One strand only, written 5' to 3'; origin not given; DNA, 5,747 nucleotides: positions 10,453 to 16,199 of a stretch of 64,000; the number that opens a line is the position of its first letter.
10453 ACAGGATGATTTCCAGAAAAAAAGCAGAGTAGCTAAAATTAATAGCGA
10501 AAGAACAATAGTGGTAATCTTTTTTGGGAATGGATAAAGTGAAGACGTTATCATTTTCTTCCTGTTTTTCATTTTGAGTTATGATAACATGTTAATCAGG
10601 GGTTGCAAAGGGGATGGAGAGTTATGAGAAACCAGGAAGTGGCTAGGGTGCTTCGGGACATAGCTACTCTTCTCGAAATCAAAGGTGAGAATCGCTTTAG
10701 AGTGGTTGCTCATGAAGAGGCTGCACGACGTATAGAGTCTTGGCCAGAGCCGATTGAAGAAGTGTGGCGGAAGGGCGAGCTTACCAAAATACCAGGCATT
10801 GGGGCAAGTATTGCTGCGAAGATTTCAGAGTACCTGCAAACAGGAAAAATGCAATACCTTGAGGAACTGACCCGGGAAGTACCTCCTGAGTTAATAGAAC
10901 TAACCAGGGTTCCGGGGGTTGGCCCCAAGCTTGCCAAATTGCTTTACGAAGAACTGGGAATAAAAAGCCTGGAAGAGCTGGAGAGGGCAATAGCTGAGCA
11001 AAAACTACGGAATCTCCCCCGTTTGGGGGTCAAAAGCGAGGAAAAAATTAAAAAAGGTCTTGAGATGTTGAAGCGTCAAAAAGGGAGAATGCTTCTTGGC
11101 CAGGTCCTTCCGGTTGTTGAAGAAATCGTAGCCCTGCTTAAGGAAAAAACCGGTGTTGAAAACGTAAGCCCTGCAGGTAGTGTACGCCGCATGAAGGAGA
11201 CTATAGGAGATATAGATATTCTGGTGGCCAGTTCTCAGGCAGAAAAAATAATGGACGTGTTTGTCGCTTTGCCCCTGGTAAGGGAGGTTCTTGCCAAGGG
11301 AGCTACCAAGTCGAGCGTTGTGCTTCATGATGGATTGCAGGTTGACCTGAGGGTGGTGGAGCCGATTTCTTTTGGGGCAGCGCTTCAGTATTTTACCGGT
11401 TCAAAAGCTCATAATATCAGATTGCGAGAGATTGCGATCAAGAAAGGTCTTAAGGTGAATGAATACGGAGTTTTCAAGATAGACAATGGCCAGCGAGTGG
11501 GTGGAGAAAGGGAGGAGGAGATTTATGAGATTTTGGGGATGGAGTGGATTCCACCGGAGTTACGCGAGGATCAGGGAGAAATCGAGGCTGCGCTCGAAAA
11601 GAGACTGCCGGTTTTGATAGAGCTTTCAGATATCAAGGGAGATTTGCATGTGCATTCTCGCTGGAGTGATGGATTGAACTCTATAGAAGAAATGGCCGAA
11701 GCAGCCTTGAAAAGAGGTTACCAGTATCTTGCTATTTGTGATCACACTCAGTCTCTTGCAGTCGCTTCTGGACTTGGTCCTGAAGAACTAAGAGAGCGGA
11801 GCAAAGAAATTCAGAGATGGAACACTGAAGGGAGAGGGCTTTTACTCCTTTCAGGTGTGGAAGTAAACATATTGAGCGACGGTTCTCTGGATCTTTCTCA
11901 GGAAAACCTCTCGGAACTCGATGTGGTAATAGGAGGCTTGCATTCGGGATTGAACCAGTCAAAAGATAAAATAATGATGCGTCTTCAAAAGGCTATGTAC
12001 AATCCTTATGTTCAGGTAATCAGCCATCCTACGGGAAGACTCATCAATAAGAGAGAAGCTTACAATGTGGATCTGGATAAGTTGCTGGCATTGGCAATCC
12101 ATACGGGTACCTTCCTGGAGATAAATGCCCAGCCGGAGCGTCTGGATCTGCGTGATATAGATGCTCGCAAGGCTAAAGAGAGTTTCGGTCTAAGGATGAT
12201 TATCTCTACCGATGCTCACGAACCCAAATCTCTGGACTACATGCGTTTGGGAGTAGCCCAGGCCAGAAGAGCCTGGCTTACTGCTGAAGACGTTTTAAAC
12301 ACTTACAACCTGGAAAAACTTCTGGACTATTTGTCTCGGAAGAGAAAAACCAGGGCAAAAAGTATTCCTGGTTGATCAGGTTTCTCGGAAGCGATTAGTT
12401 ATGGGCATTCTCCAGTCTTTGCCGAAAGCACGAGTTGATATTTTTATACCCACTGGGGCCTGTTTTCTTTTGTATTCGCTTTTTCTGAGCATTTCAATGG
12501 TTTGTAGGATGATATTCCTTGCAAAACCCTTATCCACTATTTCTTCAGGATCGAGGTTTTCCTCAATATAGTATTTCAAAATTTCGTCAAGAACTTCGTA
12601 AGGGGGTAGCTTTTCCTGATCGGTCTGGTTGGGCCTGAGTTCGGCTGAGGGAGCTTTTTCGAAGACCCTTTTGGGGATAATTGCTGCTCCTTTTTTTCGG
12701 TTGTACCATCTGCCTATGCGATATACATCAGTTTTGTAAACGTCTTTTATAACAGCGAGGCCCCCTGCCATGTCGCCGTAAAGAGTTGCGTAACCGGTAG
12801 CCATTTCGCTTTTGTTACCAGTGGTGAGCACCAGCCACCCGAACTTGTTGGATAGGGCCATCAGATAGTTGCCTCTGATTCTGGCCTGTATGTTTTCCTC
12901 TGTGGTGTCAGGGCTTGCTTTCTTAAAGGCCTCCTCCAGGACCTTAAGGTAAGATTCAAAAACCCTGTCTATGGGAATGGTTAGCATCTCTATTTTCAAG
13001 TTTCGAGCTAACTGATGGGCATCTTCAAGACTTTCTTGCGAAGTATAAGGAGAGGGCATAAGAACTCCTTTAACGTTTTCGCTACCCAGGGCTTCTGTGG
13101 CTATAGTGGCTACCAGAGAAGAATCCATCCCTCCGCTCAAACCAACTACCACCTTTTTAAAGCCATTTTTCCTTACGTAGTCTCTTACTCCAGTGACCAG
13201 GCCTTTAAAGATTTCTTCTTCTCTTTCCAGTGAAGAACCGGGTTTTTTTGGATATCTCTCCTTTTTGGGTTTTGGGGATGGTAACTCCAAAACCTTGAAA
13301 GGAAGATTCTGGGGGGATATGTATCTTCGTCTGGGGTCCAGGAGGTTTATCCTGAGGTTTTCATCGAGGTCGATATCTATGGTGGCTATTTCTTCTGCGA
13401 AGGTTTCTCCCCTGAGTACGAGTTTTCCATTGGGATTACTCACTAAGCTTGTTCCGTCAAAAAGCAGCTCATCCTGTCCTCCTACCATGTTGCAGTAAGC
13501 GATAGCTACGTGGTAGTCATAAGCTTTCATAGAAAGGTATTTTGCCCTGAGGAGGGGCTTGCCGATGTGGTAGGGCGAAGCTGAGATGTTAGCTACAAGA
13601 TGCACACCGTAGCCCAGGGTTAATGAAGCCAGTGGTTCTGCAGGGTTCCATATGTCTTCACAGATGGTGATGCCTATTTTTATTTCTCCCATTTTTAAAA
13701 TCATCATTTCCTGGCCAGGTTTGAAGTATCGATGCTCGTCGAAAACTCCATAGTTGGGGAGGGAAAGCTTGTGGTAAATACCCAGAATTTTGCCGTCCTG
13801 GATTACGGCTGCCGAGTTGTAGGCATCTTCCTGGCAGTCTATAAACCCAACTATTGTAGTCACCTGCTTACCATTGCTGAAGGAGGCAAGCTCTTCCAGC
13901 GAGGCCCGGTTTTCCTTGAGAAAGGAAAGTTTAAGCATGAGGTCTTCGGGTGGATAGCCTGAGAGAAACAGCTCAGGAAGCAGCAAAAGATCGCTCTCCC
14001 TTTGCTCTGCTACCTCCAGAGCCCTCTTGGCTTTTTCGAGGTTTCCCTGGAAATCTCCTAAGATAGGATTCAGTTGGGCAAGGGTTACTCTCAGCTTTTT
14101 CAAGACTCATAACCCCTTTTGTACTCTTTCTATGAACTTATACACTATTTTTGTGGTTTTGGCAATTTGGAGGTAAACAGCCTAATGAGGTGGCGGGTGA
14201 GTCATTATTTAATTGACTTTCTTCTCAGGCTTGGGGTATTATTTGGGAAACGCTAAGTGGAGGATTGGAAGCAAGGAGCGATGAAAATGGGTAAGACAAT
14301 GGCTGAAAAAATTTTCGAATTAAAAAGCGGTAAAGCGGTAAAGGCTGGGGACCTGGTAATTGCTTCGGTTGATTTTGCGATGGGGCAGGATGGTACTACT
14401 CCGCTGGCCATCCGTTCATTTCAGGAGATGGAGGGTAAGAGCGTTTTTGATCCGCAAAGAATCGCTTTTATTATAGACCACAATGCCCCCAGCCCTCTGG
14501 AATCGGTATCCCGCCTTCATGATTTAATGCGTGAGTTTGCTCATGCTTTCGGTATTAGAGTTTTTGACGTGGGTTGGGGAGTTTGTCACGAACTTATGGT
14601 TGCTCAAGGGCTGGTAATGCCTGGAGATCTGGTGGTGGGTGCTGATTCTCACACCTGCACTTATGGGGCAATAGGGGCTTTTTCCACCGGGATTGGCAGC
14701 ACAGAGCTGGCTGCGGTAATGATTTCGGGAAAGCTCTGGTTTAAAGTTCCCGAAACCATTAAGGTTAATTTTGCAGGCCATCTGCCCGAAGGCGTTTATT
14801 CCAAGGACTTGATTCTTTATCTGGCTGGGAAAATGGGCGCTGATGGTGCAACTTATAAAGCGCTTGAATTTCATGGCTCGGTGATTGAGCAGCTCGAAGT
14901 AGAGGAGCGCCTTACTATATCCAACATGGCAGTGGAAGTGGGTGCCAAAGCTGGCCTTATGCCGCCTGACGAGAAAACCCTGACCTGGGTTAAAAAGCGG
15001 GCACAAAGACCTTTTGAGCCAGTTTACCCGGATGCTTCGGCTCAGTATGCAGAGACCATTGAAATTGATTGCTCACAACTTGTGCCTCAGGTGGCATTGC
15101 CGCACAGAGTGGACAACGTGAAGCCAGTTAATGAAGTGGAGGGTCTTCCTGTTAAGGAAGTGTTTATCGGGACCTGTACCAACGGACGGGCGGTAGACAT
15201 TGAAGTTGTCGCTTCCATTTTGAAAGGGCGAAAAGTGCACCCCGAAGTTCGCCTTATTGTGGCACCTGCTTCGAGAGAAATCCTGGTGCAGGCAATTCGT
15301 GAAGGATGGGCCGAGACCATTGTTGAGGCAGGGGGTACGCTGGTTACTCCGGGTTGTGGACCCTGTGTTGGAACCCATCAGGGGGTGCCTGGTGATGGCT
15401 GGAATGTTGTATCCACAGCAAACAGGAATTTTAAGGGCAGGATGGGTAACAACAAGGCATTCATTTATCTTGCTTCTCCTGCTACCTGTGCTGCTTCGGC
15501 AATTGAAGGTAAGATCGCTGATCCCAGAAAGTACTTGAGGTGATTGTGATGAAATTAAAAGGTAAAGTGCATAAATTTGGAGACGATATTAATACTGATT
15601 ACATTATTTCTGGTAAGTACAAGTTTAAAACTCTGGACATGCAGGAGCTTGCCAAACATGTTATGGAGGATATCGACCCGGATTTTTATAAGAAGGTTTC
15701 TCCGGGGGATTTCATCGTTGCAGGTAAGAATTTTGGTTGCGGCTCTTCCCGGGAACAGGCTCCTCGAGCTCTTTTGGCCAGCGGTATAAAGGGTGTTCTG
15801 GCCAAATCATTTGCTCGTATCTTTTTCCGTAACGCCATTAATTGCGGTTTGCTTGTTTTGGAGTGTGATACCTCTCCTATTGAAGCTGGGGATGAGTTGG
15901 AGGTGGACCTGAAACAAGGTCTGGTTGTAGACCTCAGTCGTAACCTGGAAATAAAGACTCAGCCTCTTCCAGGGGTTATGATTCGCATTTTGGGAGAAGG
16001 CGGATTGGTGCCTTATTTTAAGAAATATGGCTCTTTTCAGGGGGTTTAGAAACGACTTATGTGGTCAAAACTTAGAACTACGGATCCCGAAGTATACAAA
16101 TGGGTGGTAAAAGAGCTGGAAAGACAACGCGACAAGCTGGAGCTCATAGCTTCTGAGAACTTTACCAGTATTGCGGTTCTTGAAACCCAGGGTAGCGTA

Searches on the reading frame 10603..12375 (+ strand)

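Call 8: search_protein_families(library=pfam, proteins=[window:10603-12375:+], max_evalue=0.00001)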
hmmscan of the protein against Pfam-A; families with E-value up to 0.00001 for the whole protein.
window:10603-12375:+ (590 aa): 8 families
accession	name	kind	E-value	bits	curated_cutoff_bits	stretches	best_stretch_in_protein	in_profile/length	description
PF14791.11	DNA_pol_B_thumb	-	7e-27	93.5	25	1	260-322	1-63/63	DNA polymerase beta thumb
PF14716.13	HHH_8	-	3e-25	88.8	30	1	8-82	1-72/73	Helix-hairpin-helix domain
PF14520.12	HHH_5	-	3.6e-14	53.4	27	1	99-153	3-55/57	Helix-hairpin-helix domain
PF02811.25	PHP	-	3.5e-11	44.1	26.4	1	347-509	1-163/164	PHP domain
PF10391.15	DNA_pol_lambd_f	-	9.2e-08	32.2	29.8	1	99-144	2-45/51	Fingers domain of DNA polymerase lambda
PF00633.29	HHH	-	1.6e-07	31.3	24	0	94-114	7-27/30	Helix-hairpin-helix motif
PF11798.14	IMS_HHH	-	1.8e-07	31.4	24.4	0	99-120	12-32/32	IMS family HHH motif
PF11731.14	Cdd1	-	7.7e-07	29.7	25.5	0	97-136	5-43/86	Pathogenicity locus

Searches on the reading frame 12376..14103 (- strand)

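Call 9: search_protein_families(library=pfam, proteins=[window:12376-14103:-], max_evalue=0.00001)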
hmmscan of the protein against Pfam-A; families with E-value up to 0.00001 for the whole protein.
window:12376-14103:- (575 aa): 2 families
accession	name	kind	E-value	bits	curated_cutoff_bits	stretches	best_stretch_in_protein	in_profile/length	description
PF02540.23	NAD_synthase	-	5.9e-81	271.6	21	1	301-549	4-242/242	NAD synthase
PF00795.27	CN_hydrolase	-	3e-31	109.1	23.2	1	5-247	1-249/256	Carbon-nitrogen hydrolase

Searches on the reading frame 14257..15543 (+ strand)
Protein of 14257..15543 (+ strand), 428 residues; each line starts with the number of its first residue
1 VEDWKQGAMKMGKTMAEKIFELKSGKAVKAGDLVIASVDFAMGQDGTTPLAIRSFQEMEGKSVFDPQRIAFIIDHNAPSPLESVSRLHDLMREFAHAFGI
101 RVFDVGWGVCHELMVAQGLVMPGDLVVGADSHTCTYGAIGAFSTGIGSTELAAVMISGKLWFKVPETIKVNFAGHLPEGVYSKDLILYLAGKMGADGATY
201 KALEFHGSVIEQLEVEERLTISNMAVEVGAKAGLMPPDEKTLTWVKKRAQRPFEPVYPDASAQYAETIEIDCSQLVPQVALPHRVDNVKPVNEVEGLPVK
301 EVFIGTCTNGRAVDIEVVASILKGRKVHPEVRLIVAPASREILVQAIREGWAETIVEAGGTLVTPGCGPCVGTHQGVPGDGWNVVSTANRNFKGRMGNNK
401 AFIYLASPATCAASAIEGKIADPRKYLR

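Call 9: search_protein_families(library=pfam, proteins=[window:14257-15543:+], max_evalue=0.00001)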
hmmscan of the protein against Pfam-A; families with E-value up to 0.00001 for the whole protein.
window:14257-15543:+ (428 aa): 1 family
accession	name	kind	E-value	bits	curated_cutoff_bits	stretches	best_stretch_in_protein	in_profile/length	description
PF00330.25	Aconitase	-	2.4e-103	347.1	28.7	2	29-293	12-305/463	Aconitase family (aconitate hydratase)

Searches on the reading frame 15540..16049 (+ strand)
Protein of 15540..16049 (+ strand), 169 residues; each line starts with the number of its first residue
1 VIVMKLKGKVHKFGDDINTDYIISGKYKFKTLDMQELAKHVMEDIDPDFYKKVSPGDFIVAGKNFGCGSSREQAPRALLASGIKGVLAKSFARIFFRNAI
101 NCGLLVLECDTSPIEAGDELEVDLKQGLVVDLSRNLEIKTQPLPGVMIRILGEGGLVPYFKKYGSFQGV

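Call 9: search_protein_families(library=pfam, proteins=[window:15540-16049:+], max_evalue=0.00001)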
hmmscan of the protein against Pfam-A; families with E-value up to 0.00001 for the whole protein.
window:15540-16049:+ (169 aa): 1 family
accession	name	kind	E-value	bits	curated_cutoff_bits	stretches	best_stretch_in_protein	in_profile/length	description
PF00694.25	Aconitase_C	-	3.9e-20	73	22.8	1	42-110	60-129/131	Aconitase C-terminal domain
